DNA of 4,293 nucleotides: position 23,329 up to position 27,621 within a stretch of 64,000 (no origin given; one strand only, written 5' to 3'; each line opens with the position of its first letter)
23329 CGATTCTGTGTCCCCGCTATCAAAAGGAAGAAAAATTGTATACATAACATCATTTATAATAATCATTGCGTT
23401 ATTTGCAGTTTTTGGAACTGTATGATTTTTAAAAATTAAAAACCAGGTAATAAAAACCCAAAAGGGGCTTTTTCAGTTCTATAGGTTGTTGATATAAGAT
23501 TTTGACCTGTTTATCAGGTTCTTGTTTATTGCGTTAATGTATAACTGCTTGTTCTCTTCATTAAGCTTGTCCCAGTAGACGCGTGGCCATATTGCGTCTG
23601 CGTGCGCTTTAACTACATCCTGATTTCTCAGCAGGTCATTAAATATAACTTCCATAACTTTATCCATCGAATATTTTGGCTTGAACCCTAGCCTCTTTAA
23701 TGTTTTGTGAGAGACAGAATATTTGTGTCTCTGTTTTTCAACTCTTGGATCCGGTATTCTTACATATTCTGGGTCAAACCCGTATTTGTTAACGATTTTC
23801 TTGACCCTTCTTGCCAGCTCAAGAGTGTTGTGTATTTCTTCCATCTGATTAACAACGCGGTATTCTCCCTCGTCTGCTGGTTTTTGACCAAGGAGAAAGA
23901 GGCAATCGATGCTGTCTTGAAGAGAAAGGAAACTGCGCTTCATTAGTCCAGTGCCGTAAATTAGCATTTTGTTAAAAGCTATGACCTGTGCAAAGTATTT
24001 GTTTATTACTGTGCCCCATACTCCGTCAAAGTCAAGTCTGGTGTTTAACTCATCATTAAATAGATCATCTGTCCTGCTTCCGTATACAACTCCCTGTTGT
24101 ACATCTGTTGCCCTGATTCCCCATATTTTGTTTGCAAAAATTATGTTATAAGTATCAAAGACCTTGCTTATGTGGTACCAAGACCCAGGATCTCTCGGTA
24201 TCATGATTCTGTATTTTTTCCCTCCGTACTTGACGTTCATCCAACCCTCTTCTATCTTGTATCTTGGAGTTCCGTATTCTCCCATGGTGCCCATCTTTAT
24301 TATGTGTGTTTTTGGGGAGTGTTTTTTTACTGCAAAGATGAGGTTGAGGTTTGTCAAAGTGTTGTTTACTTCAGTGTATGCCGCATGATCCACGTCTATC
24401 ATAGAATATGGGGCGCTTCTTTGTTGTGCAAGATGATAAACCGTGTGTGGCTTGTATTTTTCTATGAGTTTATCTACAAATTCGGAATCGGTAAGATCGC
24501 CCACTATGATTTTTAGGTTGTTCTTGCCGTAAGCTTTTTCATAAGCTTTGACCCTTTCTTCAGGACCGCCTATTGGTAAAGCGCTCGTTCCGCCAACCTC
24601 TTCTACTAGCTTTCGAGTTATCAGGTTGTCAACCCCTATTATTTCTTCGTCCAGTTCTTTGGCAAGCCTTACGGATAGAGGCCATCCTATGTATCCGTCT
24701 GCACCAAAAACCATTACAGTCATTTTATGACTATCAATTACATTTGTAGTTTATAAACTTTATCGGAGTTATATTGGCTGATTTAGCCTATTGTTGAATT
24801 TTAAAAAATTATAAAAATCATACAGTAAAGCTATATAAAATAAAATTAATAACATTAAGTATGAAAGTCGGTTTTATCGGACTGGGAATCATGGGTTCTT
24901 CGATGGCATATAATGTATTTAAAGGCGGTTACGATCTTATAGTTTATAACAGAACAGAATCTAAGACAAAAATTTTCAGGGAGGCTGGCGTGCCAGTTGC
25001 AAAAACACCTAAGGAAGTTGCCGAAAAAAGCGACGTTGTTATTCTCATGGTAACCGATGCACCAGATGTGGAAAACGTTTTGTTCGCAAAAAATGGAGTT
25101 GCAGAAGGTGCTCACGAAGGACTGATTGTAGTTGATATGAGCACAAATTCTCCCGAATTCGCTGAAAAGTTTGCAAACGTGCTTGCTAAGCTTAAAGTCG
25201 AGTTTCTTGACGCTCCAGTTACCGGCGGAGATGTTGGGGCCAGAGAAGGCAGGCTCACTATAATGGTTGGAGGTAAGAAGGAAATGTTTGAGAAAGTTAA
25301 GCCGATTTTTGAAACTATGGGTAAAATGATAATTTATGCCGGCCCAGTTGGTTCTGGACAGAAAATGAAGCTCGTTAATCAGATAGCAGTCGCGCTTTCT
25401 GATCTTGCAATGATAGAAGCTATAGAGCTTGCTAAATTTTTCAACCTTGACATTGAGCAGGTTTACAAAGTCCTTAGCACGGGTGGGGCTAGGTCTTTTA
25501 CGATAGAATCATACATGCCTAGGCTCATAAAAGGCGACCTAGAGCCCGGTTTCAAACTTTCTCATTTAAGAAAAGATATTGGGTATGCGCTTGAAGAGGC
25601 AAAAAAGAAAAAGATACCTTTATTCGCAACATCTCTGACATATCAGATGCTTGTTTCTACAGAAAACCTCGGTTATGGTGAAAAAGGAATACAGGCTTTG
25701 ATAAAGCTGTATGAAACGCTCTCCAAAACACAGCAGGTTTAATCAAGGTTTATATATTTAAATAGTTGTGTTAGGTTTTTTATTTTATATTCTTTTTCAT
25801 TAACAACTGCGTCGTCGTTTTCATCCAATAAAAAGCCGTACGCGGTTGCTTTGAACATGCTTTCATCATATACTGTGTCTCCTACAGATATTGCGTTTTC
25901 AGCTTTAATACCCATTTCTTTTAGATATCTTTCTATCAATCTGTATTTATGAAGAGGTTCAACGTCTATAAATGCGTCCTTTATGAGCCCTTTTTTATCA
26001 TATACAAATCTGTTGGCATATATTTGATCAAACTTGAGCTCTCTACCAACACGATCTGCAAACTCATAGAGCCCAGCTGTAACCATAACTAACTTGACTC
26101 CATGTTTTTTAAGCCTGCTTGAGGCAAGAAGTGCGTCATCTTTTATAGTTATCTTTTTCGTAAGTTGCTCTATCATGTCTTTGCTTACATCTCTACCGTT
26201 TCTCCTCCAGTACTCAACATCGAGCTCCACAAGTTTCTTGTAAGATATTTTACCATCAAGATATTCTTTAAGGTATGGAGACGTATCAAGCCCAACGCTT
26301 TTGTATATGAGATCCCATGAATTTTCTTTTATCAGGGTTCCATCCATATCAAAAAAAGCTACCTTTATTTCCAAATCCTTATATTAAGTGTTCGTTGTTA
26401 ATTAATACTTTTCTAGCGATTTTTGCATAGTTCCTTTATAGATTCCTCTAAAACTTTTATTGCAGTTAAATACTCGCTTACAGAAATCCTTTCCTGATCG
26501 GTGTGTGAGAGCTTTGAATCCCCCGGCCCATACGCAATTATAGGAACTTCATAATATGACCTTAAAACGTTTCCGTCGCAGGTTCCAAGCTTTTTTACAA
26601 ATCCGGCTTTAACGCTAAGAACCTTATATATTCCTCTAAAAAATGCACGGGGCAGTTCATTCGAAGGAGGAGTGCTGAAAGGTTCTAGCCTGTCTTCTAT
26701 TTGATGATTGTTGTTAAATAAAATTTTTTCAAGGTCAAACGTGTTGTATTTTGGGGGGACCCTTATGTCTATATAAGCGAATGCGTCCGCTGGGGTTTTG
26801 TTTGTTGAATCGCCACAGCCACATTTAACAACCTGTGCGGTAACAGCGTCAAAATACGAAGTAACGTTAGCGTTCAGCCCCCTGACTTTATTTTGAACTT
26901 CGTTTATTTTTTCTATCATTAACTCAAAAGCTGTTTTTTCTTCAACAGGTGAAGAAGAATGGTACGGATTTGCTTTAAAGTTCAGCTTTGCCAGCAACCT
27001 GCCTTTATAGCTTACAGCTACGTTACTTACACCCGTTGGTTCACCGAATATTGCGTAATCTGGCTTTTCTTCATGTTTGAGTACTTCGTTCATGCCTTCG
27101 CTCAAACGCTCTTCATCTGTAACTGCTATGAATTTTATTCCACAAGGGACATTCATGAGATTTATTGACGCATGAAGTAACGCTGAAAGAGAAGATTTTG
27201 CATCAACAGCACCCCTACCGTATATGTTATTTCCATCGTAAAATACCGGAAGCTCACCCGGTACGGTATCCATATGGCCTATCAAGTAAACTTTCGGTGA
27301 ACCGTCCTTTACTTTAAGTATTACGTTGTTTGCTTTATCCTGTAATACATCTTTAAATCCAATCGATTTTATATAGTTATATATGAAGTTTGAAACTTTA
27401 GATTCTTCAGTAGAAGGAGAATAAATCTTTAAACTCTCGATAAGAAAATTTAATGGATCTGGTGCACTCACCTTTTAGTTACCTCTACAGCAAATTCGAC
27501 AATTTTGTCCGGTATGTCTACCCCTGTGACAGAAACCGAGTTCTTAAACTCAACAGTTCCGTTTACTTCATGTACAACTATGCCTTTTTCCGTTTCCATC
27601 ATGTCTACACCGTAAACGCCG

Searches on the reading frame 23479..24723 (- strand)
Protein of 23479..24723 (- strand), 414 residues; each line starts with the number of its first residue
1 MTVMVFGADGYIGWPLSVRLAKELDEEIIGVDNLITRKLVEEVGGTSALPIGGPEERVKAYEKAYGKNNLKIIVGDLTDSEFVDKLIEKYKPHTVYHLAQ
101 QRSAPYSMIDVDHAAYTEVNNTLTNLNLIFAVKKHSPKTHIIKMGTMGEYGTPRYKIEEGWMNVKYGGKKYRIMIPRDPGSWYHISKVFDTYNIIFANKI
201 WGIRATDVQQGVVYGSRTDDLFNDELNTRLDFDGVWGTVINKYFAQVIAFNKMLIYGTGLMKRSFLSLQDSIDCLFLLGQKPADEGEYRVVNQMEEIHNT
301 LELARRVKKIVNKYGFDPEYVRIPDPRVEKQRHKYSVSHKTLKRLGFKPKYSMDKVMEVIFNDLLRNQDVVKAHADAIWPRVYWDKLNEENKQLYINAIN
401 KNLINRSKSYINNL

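Call 16: search_protein_families(library=pfam, proteins=[window:23479-24723:-], max_evalue=0.001)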
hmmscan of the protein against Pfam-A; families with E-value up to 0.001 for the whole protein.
window:23479-24723:- (414 aa): 3 families
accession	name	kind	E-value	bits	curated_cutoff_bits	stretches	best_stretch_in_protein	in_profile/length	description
PF01370.27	Epimerase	-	5.2e-18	65.8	20.9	1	3-292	1-238/240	NAD dependent epimerase/dehydratase family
PF16363.11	GDP_Man_Dehyd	-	8.8e-17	62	27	1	56-358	40-330/332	GDP-mannose 4,6 dehydratase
PF02719.21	Polysacc_synt_2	-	7.3e-06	25.8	20.2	1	62-124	48-110/293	Polysaccharide biosynthesis protein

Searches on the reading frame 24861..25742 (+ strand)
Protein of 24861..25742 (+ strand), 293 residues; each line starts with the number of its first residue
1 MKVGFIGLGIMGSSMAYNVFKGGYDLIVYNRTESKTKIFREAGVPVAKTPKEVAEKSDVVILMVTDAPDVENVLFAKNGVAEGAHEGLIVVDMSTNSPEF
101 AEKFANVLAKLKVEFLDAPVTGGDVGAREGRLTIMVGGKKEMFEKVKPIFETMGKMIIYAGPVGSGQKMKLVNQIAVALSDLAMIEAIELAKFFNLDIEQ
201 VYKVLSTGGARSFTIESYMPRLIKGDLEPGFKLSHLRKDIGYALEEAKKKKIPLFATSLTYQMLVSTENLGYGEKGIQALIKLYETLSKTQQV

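Call 21: search_protein_families(library=pfam, proteins=[window:24861-25742:+], max_evalue=0.01)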
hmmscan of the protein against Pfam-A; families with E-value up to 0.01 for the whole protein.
window:24861-25742:+ (293 aa): 8 families
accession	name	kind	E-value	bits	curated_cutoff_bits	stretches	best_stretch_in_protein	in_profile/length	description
PF03446.21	NAD_binding_2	-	1.3e-53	181.8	21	1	2-161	1-161/161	NAD binding domain of 6-phosphogluconate dehydrogenase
PF14833.11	NAD_binding_11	-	4.6e-28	98.4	30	1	164-284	1-122/122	NAD-binding of NADP-dependent 3-hydroxyisobutyrate dehydrogenase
PF03807.23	F420_oxidored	-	8.5e-10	39.6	21.6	1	2-94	1-92/94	NADP oxidoreductase coenzyme F420-dependent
PF02826.25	2-Hacid_dh_C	-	6.4e-07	29.4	25.1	1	2-75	38-110/178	D-isomer specific 2-hydroxyacid dehydrogenase, NAD binding domain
PF07991.19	KARI_N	-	0.0005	20.1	20.6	1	2-67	6-71/165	Acetohydroxy acid isomeroreductase, NADPH-binding domain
PF02558.23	ApbA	-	0.0034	17.5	22.2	1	4-74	2-71/150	Ketopantoate reductase PanE/ApbA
PF02737.24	3HCDH_N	-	0.0037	17.6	22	1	2-41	1-40/180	3-hydroxyacyl-CoA dehydrogenase, NAD binding domain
PF01488.26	Shikimate_DH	-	0.0042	17.6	24.3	1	2-94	14-112/138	Shikimate / quinate 5-dehydrogenase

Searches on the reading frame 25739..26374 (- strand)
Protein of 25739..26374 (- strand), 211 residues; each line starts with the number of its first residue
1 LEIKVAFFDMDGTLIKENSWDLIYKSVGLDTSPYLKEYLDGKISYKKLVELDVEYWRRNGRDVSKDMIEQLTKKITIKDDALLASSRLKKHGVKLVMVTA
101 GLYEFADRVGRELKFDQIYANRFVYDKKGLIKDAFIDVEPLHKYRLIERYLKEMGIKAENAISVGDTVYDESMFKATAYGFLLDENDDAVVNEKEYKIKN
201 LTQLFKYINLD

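Call 16: search_protein_families(library=pfam, proteins=[window:25739-26374:-], max_evalue=0.001)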
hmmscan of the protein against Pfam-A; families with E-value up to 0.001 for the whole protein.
window:25739-26374:- (211 aa): 5 families
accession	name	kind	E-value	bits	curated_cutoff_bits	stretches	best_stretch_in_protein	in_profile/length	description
PF00702.32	Hydrolase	-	1.3e-15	58.7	26.4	1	3-176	1-189/191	haloacid dehalogenase-like hydrolase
PF12710.13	HAD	-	4.5e-14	53.8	27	1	6-174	1-188/189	haloacid dehalogenase-like hydrolase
PF08282.18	Hydrolase_3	-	6.2e-10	39.7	20.9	1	141-196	186-241/255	haloacid dehalogenase-like hydrolase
PF13419.12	HAD_2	-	6.4e-07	30.1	23.8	1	8-172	3-166/178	Haloacid dehalogenase-like hydrolase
PF06888.18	Put_Phosphatase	-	0.00012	22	27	1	5-170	2-181/234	Putative Phosphatase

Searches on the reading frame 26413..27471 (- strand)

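Call 16: search_protein_families(library=pfam, proteins=[window:26413-27471:-], max_evalue=0.001)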
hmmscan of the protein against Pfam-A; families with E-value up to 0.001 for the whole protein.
window:26413-27471:- (352 aa): 2 families
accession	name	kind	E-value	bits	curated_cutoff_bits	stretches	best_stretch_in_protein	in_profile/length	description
PF01546.33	Peptidase_M20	-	1.7e-20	74.2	24.6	1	63-346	2-205/206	Peptidase family M20/M25/M40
PF07687.19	M20_dimer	-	1e-06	29.1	21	1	156-247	4-91/107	Peptidase dimerisation domain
